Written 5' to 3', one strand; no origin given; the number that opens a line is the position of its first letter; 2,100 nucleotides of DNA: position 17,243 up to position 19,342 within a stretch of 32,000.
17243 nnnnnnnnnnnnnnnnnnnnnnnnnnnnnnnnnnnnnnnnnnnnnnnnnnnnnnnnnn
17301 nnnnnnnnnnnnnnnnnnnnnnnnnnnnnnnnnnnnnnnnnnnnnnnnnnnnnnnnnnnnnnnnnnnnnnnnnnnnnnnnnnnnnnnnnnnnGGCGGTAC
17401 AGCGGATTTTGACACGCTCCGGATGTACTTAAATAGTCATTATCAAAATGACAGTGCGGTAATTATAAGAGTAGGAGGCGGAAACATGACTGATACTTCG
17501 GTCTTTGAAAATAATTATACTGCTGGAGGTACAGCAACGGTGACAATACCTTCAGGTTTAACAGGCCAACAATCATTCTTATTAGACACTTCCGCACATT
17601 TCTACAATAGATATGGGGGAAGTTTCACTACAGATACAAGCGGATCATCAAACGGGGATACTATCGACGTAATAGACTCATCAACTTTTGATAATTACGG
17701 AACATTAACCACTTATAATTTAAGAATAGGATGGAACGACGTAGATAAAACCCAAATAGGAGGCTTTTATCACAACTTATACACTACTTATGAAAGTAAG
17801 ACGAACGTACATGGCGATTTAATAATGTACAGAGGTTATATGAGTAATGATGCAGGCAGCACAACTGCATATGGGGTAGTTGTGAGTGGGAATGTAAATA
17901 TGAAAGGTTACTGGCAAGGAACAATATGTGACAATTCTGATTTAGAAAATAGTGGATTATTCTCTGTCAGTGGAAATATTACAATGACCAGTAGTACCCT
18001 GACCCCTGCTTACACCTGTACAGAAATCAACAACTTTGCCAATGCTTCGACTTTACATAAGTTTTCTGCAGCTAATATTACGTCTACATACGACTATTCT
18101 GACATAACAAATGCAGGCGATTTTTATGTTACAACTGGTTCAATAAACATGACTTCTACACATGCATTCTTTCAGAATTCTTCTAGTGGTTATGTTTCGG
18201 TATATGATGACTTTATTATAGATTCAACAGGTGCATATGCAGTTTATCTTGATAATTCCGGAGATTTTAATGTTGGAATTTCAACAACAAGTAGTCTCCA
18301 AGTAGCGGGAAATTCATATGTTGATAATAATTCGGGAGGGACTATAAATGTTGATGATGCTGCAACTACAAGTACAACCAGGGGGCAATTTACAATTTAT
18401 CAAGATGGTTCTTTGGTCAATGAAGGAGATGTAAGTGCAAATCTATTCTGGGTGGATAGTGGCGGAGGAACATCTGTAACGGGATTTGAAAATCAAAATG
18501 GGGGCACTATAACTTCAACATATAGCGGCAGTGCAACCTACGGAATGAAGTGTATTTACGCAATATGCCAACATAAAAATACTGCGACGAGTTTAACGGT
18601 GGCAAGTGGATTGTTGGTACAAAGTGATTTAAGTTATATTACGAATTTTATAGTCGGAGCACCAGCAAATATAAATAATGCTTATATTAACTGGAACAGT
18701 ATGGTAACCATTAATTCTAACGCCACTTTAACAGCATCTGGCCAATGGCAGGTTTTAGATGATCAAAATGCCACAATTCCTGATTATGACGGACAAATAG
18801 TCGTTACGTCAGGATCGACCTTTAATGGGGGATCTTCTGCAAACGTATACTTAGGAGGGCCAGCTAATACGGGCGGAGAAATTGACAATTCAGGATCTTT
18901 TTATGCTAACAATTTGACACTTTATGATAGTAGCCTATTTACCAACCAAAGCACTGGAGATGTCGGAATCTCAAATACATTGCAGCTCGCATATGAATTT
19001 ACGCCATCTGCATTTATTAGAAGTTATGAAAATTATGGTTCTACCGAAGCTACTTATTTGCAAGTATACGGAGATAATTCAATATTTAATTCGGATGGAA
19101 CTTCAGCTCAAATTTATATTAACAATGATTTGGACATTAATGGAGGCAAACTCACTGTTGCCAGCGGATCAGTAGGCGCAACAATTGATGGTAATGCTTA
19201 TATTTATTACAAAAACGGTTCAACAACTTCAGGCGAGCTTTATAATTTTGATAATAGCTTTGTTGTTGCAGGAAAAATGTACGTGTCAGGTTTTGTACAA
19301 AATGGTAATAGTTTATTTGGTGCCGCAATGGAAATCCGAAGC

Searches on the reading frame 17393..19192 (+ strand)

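Call 52: search_protein_families(library=pfam, proteins=[window:17393-19192:+], max_evalue=0.1)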
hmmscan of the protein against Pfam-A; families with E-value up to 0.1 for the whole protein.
window:17393-19192:+ (600 aa): 1 family
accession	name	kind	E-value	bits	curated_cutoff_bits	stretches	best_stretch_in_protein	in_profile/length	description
PF01761.26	DHQ_synthase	-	0.016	15.3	24.2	1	12-59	22-69/115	3-dehydroquinate synthase N-terminal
